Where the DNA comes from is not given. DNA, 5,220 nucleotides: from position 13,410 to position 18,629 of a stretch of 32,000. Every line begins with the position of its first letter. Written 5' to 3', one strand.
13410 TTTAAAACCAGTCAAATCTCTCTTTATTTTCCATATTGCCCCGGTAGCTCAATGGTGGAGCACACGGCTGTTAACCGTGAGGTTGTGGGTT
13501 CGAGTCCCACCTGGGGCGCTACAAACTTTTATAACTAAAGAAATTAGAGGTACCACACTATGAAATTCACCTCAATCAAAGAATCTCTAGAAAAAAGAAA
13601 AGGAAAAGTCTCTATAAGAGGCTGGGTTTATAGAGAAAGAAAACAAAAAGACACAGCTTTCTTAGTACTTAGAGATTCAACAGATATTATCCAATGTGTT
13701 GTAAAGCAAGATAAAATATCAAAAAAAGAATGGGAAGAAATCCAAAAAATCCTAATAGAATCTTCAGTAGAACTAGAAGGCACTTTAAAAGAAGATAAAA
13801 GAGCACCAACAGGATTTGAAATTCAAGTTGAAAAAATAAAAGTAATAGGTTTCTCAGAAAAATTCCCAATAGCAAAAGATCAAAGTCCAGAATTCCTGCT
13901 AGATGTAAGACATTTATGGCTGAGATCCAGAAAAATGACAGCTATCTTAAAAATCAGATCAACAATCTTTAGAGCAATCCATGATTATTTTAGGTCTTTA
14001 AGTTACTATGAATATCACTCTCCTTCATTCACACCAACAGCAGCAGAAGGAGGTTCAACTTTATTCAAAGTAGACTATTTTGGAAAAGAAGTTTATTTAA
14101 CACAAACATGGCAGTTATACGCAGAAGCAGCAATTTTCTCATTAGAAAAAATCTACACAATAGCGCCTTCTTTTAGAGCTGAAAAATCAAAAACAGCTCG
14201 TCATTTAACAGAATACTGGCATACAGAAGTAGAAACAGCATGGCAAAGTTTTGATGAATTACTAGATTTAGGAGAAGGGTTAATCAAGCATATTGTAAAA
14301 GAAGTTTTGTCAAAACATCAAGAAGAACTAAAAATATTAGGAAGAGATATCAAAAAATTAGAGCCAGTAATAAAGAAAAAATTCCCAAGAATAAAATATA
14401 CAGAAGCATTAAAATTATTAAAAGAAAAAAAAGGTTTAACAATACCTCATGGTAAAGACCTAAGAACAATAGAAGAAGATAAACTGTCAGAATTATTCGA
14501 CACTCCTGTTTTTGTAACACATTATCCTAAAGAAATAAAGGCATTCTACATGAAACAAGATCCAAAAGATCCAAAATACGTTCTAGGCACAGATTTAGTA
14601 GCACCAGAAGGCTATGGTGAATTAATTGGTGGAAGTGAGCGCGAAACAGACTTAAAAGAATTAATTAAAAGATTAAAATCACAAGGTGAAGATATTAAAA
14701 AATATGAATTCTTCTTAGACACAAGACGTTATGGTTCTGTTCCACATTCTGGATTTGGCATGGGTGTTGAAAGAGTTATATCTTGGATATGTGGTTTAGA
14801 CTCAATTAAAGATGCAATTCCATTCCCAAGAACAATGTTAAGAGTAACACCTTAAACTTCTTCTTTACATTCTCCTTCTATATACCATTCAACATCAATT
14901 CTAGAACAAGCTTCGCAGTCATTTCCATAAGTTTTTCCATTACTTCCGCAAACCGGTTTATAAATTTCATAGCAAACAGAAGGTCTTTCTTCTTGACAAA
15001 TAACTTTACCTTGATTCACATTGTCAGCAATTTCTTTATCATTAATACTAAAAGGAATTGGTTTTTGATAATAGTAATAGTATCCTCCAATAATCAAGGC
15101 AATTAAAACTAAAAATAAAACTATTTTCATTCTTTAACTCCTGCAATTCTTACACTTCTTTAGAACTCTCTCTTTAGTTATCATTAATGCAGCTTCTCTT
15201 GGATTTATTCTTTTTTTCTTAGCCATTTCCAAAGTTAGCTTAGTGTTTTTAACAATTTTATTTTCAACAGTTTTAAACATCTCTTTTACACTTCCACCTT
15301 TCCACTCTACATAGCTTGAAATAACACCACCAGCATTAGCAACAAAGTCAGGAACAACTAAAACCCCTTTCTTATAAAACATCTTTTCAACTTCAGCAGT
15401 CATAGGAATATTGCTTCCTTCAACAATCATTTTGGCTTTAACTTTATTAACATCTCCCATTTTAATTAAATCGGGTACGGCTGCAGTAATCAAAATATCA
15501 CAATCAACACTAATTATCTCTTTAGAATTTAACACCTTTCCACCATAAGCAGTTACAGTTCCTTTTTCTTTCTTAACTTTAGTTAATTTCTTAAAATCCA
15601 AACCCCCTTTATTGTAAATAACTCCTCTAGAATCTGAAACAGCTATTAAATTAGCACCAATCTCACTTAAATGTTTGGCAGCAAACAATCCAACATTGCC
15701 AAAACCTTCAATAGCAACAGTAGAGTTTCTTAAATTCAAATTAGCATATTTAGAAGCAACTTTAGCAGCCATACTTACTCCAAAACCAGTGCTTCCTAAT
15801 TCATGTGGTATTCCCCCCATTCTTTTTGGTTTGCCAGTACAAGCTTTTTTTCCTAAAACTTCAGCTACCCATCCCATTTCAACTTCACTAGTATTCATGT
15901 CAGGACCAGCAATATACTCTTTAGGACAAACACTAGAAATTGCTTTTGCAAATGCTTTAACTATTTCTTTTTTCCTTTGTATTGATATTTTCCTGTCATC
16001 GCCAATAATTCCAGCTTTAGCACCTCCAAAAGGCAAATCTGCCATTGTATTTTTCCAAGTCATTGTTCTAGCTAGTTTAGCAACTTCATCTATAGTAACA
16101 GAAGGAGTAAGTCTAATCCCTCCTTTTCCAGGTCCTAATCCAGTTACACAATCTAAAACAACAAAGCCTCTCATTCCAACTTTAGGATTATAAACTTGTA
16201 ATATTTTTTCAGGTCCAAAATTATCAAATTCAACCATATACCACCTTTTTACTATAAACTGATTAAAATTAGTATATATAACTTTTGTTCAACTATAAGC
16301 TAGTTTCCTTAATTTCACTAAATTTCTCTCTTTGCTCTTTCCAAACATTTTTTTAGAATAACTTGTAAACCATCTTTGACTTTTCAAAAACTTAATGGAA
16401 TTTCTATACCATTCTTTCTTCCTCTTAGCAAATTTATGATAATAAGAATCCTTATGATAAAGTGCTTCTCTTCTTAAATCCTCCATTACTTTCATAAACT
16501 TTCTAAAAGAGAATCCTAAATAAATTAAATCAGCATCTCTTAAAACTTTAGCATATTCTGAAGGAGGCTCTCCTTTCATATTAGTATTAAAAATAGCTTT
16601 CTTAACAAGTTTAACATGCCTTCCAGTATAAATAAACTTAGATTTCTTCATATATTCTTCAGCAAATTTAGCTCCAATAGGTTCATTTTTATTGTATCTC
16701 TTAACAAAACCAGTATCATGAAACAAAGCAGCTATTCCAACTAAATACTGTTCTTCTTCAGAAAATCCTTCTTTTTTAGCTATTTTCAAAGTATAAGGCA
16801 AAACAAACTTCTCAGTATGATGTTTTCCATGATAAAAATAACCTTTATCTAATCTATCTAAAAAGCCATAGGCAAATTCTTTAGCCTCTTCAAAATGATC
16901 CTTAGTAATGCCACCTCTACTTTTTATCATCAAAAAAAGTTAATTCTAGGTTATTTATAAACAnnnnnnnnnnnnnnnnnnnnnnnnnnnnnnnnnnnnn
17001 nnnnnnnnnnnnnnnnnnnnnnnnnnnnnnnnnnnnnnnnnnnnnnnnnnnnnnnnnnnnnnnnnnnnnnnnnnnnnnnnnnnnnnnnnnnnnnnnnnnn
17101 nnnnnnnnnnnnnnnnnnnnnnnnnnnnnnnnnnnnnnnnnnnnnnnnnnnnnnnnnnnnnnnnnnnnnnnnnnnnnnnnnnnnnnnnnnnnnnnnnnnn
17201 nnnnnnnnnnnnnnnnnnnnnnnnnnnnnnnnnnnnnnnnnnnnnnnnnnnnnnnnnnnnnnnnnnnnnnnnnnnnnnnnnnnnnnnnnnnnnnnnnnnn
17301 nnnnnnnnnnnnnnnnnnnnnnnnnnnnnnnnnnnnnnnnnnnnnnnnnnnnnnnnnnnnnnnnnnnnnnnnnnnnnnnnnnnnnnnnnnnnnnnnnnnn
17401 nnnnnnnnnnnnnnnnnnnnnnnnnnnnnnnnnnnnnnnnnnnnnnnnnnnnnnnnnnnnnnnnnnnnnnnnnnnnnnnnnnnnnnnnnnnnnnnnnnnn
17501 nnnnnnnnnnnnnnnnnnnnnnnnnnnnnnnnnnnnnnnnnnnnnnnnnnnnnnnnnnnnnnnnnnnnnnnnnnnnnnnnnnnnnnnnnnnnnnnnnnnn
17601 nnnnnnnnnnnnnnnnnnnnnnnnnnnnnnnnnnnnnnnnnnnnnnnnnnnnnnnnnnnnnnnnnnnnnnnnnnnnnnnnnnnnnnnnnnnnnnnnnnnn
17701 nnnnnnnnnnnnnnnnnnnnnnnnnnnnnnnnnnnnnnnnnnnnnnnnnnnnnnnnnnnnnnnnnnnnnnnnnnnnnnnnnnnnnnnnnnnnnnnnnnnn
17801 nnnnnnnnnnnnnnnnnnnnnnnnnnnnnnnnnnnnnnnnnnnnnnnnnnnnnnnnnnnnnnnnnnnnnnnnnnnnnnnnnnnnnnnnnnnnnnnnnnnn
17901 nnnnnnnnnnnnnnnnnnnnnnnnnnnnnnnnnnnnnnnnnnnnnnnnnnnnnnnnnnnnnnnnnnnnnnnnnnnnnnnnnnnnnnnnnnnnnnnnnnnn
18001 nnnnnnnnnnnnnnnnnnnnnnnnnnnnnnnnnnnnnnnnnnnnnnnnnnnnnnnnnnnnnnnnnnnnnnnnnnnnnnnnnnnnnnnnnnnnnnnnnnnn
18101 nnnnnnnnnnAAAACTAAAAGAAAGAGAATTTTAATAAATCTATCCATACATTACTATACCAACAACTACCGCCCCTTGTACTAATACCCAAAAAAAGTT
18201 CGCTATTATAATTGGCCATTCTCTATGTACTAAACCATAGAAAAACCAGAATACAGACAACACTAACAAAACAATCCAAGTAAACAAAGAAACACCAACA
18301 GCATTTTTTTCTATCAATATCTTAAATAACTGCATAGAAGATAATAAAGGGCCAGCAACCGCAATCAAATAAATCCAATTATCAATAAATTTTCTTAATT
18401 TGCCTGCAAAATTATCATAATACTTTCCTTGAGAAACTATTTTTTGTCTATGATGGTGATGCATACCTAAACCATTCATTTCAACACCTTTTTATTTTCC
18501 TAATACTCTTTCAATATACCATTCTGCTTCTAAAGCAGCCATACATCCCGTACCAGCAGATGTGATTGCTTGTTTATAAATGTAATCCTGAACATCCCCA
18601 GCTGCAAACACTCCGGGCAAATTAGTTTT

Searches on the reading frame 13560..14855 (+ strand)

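Call 6: search_protein_families(library=pfam, proteins=[window:13560-14855:+], max_evalue=0.001)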
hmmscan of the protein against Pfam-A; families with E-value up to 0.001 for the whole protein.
window:13560-14855:+ (431 aa): 2 families
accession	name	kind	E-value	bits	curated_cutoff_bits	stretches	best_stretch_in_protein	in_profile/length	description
PF00152.25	tRNA-synt_2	-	2.2e-73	247.5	25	1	111-425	3-307/308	tRNA synthetases class II (D, K and N)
PF01336.31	tRNA_anti-codon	-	1.5e-13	50.9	27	1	17-96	1-75/75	OB-fold nucleic acid binding domain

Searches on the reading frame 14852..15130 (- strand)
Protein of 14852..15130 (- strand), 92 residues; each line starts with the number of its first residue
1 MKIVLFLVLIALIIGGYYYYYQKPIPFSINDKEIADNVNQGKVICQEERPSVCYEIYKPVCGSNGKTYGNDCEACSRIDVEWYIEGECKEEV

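Call 6: search_protein_families(library=pfam, proteins=[window:14852-15130:-], max_evalue=0.001)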
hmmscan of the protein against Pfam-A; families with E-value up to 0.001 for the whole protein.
window:14852-15130:- (92 aa): 2 families
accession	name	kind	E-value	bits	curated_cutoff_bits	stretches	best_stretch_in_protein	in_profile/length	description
PF00050.26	Kazal_1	-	1.3e-08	35.1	21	1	45-76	1-32/49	Kazal-type serine protease inhibitor domain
PF07648.20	Kazal_2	-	8.5e-05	23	22.8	1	53-88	6-48/48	Kazal-type serine protease inhibitor domain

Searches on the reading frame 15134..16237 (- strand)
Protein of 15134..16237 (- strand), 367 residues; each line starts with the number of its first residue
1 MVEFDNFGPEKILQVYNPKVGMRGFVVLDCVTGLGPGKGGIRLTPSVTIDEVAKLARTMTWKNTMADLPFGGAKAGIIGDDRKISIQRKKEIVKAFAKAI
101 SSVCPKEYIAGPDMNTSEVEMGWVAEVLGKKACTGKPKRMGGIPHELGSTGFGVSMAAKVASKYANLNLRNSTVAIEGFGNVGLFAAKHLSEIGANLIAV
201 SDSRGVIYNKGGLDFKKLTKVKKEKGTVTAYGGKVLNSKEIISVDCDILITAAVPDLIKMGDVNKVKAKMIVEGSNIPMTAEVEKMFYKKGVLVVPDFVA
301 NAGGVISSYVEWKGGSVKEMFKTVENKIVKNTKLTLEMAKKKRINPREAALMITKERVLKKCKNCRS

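Call 6: search_protein_families(library=pfam, proteins=[window:15134-16237:-], max_evalue=0.001)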
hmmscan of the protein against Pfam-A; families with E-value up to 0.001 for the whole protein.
window:15134-16237:- (367 aa): 3 families
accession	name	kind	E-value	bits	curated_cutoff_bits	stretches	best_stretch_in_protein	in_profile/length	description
PF00208.27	ELFV_dehydrog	-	1e-55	189.5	23.4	1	141-361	1-236/241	Glutamate/Leucine/Phenylalanine/Valine dehydrogenase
PF02812.23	ELFV_dehydrog_N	-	8.2e-27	93.9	25.3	1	32-126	30-125/129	Glu/Leu/Phe/Val dehydrogenase, dimerisation domain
PF05088.18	Bac_GDH_CD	-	0.00021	20.4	22.8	1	262-312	398-448/497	Bacterial NAD-glutamate dehydrogenase, catalytic domain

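Call 18: search_protein_families(library=ncbifam, proteins=[window:15134-16237:-], max_evalue=0.001)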
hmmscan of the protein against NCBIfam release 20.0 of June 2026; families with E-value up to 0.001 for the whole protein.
window:15134-16237:- (367 aa): 8 families
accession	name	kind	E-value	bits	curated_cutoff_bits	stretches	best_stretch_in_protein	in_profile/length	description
NF040817.1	GdhA_Arch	equivalog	1.2e-73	248.7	750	1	33-363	64-412/419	glutamate dehydrogenase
NF041398.1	GluDhGdhB_Halo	equivalog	1.2e-72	245.1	620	1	35-360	63-401/410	glutamate dehydrogenase GdhB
NF006929.0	PRK09414.1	equivalog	4.8e-41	141.2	536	1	29-327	83-398/445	NADP-specific glutamate dehydrogenase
NF035922.1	Trp_DH_ScyB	equivalog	2.8e-37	128.5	600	1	6-361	8-342/346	tryptophan dehydrogenase ScyB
NF010633.0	PRK14030.1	subfamily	2.8e-27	95.9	743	1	32-323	82-392/445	glutamate dehydrogenase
NF010634.0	PRK14031.1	equivalog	4.7e-27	94.5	822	1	32-322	82-390/444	NADP-specific glutamate dehydrogenase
NF004912.0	PRK06270.1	equivalog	1.4e-06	28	373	1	176-262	8-106/343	homoserine dehydrogenase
NF047886.1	AmOxnSyBioU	equivalog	5.2e-05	22.4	600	1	174-234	1-62/323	(S)-8-amino-7-oxononanoate synthase BioU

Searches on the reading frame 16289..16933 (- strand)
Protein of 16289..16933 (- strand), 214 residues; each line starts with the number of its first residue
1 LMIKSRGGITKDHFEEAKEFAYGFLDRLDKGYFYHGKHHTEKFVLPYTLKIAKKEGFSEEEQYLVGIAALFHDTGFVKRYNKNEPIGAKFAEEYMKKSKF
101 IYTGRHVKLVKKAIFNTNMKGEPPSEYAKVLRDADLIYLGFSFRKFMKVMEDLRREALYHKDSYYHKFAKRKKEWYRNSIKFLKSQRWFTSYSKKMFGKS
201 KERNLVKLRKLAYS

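Call 6: search_protein_families(library=pfam, proteins=[window:16289-16933:-], max_evalue=0.001)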
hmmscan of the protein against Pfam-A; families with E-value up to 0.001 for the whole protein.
window:16289-16933:- (214 aa): 1 family
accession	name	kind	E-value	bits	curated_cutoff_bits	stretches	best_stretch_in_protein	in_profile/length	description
PF01966.28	HD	-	2.2e-06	28.4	22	1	47-135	11-111/116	HD domain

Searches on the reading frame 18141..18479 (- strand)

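Call 3: search_protein_families(library=pfam, proteins=[window:18141-18479:-], max_evalue=0.01)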
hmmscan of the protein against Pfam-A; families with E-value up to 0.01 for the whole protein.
window:18141-18479:- (112 aa): 1 family
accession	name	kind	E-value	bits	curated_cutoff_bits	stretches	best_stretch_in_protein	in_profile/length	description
PF03083.21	MtN3_slv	-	0.00019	21.8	23.7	1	50-111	21-82/87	Sugar efflux transporter for intercellular exchange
